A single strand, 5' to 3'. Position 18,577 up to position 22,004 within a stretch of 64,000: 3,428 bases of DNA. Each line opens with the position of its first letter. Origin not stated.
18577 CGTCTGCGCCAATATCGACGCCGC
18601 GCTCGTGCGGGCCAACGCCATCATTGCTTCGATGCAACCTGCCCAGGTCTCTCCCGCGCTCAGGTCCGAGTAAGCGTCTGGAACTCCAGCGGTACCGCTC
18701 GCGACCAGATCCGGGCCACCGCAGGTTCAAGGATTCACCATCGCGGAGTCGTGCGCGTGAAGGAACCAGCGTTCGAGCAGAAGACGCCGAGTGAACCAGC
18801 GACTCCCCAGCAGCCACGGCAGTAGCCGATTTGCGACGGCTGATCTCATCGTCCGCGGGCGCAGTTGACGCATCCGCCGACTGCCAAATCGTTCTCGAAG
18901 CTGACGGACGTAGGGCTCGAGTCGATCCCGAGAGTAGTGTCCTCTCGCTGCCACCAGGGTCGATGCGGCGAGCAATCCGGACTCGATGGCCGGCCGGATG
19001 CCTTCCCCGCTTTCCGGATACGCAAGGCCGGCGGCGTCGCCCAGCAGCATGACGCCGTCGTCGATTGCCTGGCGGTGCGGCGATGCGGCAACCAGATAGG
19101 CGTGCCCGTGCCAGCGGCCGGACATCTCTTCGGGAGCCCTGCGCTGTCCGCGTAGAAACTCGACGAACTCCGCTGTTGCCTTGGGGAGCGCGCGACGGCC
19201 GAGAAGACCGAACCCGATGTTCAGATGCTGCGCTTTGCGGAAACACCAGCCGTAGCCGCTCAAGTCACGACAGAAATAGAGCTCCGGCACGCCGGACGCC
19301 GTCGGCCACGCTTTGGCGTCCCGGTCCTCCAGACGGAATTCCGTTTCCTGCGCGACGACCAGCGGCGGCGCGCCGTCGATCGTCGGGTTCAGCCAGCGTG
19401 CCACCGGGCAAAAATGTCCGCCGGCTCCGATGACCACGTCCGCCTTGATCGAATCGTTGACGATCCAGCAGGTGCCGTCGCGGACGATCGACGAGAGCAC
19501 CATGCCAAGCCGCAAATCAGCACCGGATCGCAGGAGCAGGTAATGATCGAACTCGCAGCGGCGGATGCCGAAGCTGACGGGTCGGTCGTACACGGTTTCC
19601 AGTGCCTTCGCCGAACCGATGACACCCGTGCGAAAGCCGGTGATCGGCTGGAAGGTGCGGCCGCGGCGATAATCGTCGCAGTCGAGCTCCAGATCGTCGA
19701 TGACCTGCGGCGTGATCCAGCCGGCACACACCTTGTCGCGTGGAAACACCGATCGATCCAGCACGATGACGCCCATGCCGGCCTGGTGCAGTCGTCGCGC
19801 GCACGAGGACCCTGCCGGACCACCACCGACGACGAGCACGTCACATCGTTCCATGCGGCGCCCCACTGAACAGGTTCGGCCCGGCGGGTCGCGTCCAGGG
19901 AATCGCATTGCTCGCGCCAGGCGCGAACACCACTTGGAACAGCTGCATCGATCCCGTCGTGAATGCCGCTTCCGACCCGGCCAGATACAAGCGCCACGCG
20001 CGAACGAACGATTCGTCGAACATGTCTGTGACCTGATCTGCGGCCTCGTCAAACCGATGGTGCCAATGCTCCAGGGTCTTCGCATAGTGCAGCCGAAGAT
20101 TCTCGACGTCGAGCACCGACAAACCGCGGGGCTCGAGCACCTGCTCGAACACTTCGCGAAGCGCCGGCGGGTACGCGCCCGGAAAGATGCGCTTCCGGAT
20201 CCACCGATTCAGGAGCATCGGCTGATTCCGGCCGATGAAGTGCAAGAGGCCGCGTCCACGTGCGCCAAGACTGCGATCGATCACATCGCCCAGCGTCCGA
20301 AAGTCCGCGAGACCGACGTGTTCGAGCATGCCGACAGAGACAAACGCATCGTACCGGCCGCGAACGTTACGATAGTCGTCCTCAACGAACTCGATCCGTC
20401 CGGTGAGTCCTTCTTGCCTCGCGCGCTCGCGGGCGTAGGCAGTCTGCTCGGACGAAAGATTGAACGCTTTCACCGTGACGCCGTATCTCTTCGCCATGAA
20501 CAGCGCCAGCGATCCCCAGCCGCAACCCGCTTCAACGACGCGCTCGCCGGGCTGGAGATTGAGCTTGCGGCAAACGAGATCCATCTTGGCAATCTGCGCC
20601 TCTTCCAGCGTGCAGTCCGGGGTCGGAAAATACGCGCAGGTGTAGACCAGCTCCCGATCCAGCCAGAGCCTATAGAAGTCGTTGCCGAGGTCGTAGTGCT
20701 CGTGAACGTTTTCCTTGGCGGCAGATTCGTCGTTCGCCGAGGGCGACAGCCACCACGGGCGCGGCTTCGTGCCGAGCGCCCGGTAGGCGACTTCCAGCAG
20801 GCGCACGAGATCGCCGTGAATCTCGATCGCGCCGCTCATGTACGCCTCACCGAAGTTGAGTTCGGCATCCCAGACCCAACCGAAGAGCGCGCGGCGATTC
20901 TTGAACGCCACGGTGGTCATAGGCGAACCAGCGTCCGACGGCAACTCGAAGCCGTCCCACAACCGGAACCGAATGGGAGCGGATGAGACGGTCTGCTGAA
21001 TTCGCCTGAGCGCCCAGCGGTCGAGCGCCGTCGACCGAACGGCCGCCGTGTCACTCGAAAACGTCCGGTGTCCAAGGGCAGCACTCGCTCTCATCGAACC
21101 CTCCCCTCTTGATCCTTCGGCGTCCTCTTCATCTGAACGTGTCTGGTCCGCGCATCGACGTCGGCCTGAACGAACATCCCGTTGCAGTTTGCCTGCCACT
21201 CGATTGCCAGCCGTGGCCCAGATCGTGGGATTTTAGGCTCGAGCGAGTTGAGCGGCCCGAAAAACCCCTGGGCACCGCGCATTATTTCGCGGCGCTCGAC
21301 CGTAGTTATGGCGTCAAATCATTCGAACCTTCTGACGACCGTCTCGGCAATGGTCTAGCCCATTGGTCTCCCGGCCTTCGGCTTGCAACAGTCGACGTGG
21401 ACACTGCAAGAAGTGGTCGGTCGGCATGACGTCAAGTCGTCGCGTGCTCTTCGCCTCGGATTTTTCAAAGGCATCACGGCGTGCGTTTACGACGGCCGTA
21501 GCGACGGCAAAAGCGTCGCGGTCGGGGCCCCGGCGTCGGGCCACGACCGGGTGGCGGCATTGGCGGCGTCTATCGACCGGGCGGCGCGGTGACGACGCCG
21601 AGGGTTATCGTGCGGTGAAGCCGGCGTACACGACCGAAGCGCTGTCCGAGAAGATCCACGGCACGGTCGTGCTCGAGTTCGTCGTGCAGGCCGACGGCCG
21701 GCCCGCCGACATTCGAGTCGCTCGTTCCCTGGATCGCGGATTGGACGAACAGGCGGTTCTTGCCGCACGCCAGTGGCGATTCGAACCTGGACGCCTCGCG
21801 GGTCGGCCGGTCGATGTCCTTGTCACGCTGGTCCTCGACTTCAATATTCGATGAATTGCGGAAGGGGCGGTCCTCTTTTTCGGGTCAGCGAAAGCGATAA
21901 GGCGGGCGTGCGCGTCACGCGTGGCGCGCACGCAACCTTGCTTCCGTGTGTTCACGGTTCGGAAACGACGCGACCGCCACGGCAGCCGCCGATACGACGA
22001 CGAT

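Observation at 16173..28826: Cluster of -24/-12 (sigma-54-type) promoter-like sites with a recurring upstream CGCG-N8 AT-core motif defines a putative stress regulon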

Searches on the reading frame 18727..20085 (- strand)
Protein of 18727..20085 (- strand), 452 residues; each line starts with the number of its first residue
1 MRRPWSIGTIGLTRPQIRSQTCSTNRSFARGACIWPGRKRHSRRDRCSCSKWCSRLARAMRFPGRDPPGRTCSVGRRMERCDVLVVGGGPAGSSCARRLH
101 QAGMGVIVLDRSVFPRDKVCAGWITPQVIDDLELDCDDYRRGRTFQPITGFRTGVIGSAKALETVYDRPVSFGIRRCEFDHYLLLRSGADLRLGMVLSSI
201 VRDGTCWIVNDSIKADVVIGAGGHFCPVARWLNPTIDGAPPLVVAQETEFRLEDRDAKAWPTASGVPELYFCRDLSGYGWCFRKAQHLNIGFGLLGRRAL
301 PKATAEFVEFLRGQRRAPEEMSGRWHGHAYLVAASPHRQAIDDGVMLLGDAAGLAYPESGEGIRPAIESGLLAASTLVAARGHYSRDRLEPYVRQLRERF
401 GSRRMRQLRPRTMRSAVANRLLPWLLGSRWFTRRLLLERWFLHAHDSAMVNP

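Call 5: search_protein_families(library=pfam, proteins=[window:18727-20085:-], max_evalue=0.01)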
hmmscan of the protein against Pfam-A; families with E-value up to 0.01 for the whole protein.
window:18727-20085:- (452 aa): 10 families
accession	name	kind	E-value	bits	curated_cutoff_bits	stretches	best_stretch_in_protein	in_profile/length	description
PF01494.25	FAD_binding_3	-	1.8e-10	41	22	1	80-113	1-34/349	FAD binding domain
PF01266.30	DAO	-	2.5e-10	40.9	27.9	1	82-132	1-54/353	FAD dependent oxidoreductase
PF01946.23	Thi4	-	4.5e-05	23.2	26.2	1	80-114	17-52/235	Thi4 family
PF07992.20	Pyr_redox_2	-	5.9e-05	23.1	26.1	1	82-115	2-36/291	Pyridine nucleotide-disulphide oxidoreductase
PF13450.12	NAD_binding_8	-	0.00016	22.3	21.9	1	85-111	1-27/68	NAD(P)-binding Rossmann-like domain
PF00890.30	FAD_binding_2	-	0.00016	21.5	20.4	1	82-111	1-30/414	FAD binding domain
PF03486.20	HI0933_like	-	0.0011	18.9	50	1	82-118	2-38/244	HI0933-like protein Rossmann domain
PF12831.13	FAD_oxidored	-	0.0032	17.3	27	1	82-112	1-31/416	FAD dependent oxidoreductase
PF05834.18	Lycopene_cycl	-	0.0068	16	23.4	0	82-112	1-33/380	Lycopene cyclase protein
PF13241.12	NAD_binding_7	-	0.008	17.2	22.1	0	78-117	5-44/104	Putative NAD(P)-binding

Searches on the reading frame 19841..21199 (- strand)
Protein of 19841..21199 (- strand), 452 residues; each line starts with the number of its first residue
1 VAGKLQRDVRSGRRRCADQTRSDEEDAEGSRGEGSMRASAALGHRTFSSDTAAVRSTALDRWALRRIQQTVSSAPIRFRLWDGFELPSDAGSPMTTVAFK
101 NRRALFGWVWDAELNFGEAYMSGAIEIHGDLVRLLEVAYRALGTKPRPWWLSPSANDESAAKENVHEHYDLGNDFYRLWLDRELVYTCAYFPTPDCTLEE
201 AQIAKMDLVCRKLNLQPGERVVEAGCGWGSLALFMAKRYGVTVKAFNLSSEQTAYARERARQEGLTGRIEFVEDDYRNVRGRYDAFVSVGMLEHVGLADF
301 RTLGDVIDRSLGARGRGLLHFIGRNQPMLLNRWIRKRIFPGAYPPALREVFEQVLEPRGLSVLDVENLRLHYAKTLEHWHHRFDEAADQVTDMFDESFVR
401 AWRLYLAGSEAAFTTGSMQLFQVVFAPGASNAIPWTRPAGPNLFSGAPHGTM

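Call 5: search_protein_families(library=pfam, proteins=[window:19841-21199:-], max_evalue=0.01)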
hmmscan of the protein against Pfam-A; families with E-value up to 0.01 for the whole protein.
window:19841-21199:- (452 aa): 10 families
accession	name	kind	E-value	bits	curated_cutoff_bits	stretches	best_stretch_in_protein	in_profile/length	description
PF02353.26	CMAS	-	1.2e-82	277.8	27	1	160-423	5-273/273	Mycolic acid cyclopropane synthetase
PF13649.12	Methyltransf_25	-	7.9e-13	49.4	27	1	221-311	1-93/97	Methyltransferase domain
PF25371.1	DUF7884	-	3.3e-10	40.5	27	1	69-141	7-81/90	Domain of unknown function (DUF7884)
PF08241.18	Methyltransf_11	-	1.6e-08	35.5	21.2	1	223-315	2-91/95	Methyltransferase domain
PF13489.12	Methyltransf_23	-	1.7e-06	28.3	27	1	215-295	20-94/164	Methyltransferase domain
PF13847.12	Methyltransf_31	-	1.5e-05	25.2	27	1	217-288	3-80/145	Methyltransferase domain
PF08242.18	Methyltransf_12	-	2.9e-05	25.2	30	1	222-315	1-96/98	Methyltransferase domain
PF05175.20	MTS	-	4.7e-05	23.5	23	1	210-287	24-103/170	Methyltransferase small domain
PF08704.16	GCD14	-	0.00097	19.3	26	1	206-274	29-99/247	tRNA methyltransferase complex GCD14 subunit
PF13679.12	Methyltransf_32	-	0.0057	17.1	27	1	214-278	22-91/143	Methyltransferase domain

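Call 24: search_protein_families(library=ncbifam, proteins=[window:19841-21094:-], max_evalue=0.001)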
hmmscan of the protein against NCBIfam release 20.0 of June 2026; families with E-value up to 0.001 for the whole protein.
window:19841-21094:- (417 aa): 18 families
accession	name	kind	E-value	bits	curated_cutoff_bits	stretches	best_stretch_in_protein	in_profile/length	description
NF053839.1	CPFASynBruc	equivalog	3.3e-94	316.2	600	1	56-402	34-393/410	cyclopropane fatty acid synthase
NF040703.1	cyclopro_CfaB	exception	1.1e-84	284.6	650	1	38-402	13-389/393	C17 cyclopropane fatty acid synthase CfaB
NF008686.0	PRK11705.1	equivalog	6.3e-80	269.1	400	1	74-392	51-372/383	cyclopropane fatty acyl phospholipid synthase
NF040660.1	mycolic_MTase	equivalog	7.9e-46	156.9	390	1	127-388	5-279/283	cyclopropane mycolic acid synthase family methyltransferase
TIGR02021.1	BchM-ChlM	equivalog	3.5e-14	52.7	158.9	1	180-271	52-142/218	magnesium protoporphyrin IX methyltransferase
NF043040.1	corrin_prot_MT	hypoth_equivalog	4.7e-10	39.3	180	1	181-249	40-112/216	corrinoid protein-associated methyltransferase CpaM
TIGR01983.1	UbiG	equivalog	1.1e-07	31.3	102.95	1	183-261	50-130/228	bifunctional 2-polyprenyl-6-hydroxyphenol methylase/3-demethylubiquinol 3-O-methyltransferase UbiG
NF041943.1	GPPMT_Stmyces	equivalog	1.5e-07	31.6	400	1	171-237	65-132/272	geranyl diphosphate 2-C-methyltransferase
NF041675.1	sarc_dimgly_tmase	equivalog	2.3e-06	27.7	550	1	152-245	36-129/278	sarcosine/dimethylglycine N-methyltransferase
NF011529.0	PRK14968.1-3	equivalog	5.4e-05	22.7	162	1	174-250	26-101/198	putative methyltransferase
NF010703.0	PRK14103.1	equivalog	0.00024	20.6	320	1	171-225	19-73/256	trans-aconitate 2-methyltransferase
NF001244.0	PRK00216.1-5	equivalog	0.00031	20.1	216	1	174-245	40-113/236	bifunctional demethylmenaquinone methyltransferase/2-methoxy-6-polyprenyl-1,4-benzoquinol methylase UbiE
NF045667.1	MTase_DVU1556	equivalog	0.00032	20.2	155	1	177-227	17-67/213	DVU_1556 family methyltransferase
NF004851.0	PRK06202.1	equivalog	0.00043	19.8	243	1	184-268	62-150/237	hypothetical protein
TIGR00479.1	rumA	equivalog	0.00061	18.8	183.55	1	172-241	283-350/432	23S rRNA (uracil(1939)-C(5))-methyltransferase RlmD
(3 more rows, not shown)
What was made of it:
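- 21183..21198 (-): Sigma-54 promoter for cyclopropane-fatty-acid synthase (19841-21094) and a geranylgeranyl-reductase-family flavoprotein (18727-19776). Pfam CMAS and NCBIfam GG-red-SF (calls 5, 24).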

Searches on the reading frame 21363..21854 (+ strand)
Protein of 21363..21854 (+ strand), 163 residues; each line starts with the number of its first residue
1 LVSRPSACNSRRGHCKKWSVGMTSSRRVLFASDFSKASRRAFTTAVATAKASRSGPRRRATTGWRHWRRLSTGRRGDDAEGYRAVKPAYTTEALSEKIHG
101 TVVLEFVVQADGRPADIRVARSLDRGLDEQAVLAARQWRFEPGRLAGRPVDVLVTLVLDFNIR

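Call 5: search_protein_families(library=pfam, proteins=[window:21363-21854:+], max_evalue=0.01)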
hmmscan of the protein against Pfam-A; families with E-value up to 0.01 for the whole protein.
window:21363-21854:+ (163 aa): 2 families
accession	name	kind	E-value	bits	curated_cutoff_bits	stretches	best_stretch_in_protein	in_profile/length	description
PF03544.19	TonB_C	-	1.4e-17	64.4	24.6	1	86-162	2-79/79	Gram-negative bacterial TonB protein C-terminal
PF00582.32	Usp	-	0.009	17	24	0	26-122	3-101/141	Universal stress protein family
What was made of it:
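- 21372..21387 (+): Weak sigma-54-like site before a chimeric USP-N-terminus/TonB_C ORF (21426-21854). TonB_C E 1e-17 plus a sub-threshold Usp match (call 5).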

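Call 24: search_protein_families(library=ncbifam, proteins=[window:21363-21854:+], max_evalue=0.001)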
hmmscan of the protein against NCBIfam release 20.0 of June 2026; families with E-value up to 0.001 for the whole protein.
window:21363-21854:+ (163 aa): 7 families
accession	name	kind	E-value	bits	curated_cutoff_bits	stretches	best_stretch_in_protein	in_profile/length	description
TIGR01352.1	tonB_Cterm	subfamily_domain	2.3e-15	56.7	27.1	1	87-162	1-75/76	TonB family protein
NF038079.1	TonB_sider_MxcH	equivalog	9.7e-11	40.5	925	1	84-161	7-84/792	TonB-dependent siderophore myxochelin receptor MxcH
NF008084.0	PRK10819.1-5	equivalog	1.5e-06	28.3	315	1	83-146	167-231/249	TonB system transport protein TonB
NF008083.0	PRK10819.1-4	equivalog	2.8e-05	24.2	448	1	85-146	159-221/239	TonB system transport protein TonB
NF008082.0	PRK10819.1-3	equivalog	0.00011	22.1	265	1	83-148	162-228/242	TonB system transport protein TonB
NF008081.0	PRK10819.1-2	equivalog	0.00022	21.2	377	1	84-146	159-222/240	TonB system transport protein TonB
NF008080.0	PRK10819.1-1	equivalog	0.00034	20.1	418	1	84-142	172-231/252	TonB system transport protein TonB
